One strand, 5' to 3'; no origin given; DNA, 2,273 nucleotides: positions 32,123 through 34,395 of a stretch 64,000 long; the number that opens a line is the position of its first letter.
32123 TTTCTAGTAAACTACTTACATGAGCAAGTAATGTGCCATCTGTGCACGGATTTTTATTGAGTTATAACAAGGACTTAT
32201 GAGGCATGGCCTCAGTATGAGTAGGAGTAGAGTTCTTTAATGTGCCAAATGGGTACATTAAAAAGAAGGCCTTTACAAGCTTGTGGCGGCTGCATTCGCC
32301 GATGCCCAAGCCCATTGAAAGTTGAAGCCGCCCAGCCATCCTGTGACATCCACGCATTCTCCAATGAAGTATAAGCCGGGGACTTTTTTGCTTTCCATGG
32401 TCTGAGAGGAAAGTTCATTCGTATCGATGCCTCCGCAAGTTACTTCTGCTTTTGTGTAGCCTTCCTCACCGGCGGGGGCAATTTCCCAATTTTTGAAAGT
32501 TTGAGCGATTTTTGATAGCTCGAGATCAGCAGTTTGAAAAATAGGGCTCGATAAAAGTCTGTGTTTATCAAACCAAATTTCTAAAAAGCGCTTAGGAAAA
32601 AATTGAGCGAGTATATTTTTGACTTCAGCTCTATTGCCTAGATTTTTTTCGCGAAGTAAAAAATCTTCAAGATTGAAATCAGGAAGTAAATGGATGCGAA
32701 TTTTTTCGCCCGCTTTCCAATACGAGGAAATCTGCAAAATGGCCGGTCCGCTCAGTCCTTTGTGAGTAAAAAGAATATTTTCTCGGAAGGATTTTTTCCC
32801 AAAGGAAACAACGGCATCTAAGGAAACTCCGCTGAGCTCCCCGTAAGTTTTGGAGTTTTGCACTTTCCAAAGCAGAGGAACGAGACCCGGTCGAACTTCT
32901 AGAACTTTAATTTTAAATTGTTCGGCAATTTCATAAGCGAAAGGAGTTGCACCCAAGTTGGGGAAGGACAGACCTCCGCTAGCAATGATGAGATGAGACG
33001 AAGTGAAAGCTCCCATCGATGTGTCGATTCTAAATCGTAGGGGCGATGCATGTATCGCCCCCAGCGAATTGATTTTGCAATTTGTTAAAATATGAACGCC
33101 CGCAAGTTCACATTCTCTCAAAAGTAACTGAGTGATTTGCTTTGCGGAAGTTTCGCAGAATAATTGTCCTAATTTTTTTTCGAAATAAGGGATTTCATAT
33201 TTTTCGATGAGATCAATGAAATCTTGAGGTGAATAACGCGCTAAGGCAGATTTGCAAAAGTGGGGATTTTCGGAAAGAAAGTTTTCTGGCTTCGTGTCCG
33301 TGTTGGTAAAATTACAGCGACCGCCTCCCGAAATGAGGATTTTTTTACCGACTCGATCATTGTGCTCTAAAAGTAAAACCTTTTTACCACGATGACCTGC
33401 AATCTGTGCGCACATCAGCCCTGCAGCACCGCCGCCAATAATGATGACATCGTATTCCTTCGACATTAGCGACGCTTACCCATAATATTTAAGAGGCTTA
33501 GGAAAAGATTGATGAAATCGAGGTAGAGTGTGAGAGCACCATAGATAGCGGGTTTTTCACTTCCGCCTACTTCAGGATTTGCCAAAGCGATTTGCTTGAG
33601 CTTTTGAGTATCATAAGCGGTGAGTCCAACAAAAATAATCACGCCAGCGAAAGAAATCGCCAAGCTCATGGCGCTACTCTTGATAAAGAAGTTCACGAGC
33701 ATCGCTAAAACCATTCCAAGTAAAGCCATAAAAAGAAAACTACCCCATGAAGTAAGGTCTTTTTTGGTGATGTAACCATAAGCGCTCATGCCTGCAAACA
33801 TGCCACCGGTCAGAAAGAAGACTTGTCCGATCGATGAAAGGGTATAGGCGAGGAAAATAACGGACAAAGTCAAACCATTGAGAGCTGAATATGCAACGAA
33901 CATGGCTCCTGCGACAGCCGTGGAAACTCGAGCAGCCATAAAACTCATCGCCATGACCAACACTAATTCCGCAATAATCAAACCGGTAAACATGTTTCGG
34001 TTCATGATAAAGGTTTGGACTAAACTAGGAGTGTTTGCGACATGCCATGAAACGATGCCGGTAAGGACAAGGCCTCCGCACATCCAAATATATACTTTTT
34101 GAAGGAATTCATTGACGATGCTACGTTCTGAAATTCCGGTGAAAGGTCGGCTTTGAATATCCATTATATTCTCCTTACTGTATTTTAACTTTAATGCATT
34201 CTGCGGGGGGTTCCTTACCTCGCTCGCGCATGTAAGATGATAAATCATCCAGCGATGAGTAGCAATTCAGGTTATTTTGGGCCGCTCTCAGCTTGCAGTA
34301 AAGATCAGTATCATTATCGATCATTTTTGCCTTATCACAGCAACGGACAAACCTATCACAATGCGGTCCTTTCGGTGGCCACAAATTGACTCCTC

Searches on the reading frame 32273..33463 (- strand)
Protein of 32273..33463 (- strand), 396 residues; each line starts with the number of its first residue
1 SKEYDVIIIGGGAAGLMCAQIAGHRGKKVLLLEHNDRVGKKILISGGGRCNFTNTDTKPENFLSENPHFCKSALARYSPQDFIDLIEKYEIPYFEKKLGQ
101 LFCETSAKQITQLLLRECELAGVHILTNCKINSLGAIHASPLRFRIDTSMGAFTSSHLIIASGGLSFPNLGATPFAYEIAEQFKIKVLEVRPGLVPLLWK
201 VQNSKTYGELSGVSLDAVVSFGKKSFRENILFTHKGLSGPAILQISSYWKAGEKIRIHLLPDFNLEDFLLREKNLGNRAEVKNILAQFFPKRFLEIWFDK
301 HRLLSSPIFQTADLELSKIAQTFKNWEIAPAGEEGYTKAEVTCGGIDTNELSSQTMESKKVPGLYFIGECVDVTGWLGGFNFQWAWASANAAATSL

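Call 8: search_protein_families(library=pfam, proteins=[window:32273-33463:-], max_evalue=0.01)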
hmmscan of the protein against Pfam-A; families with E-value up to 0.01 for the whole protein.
window:32273-33463:- (396 aa): 13 families
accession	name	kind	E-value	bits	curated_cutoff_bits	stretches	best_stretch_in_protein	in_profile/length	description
PF03486.20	HI0933_like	-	3.5e-90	302.2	50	1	5-394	2-243/244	HI0933-like protein Rossmann domain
PF22780.1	HI0933_like_1st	-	1.3e-40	139.3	27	1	191-341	1-165/165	HI0933-like protein barrel and H2TH domain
PF00890.30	FAD_binding_2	-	4.2e-13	49.7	20.4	1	5-57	1-53/414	FAD binding domain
PF01266.30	DAO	-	7.7e-10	39.3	27.9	1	5-102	1-91/353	FAD dependent oxidoreductase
PF13738.12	Pyr_redox_3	-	2.4e-08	34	30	0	7-40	1-34/305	Pyridine nucleotide-disulphide oxidoreductase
PF12831.13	FAD_oxidored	-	4.8e-08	33.1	27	1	5-131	1-111/416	FAD dependent oxidoreductase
PF01134.28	GIDA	-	2e-07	30.9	22.1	1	5-35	1-31/391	Glucose inhibited division protein A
PF13450.12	NAD_binding_8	-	5.4e-07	30.2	21.9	1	8-39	1-32/68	NAD(P)-binding Rossmann-like domain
PF07992.20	Pyr_redox_2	-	1.5e-06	28.3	26.1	1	4-45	1-43/291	Pyridine nucleotide-disulphide oxidoreductase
PF00070.33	Pyr_redox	-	3.7e-06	27.8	22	1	6-39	2-35/82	Pyridine nucleotide-disulphide oxidoreductase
PF01946.23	Thi4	-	1e-05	25.4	26.2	1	3-40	17-55/235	Thi4 family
PF01494.25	FAD_binding_3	-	0.00015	21.6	22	1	3-35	1-33/349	FAD binding domain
PF01262.27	AlaDh_PNT_C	-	0.0077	16.1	23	0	5-42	30-67/214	Alanine dehydrogenase/PNT, C-terminal domain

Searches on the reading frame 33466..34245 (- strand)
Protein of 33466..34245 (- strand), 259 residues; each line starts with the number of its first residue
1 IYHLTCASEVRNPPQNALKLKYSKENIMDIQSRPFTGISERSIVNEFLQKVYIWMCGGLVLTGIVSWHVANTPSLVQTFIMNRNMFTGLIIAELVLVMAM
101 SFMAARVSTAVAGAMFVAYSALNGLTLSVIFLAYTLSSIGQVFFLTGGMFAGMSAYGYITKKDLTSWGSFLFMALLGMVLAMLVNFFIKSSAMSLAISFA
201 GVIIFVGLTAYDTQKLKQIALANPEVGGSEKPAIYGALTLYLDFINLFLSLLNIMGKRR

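Call 8: search_protein_families(library=pfam, proteins=[window:33466-34245:-], max_evalue=0.01)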
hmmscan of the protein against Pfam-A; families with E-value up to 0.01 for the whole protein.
window:33466-34245:- (259 aa): 1 family
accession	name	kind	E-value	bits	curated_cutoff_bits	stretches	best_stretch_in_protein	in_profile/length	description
PF01027.25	Bax1-I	-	4.5e-61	206.7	34.1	1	45-255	1-207/207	Inhibitor of apoptosis-promoting Bax1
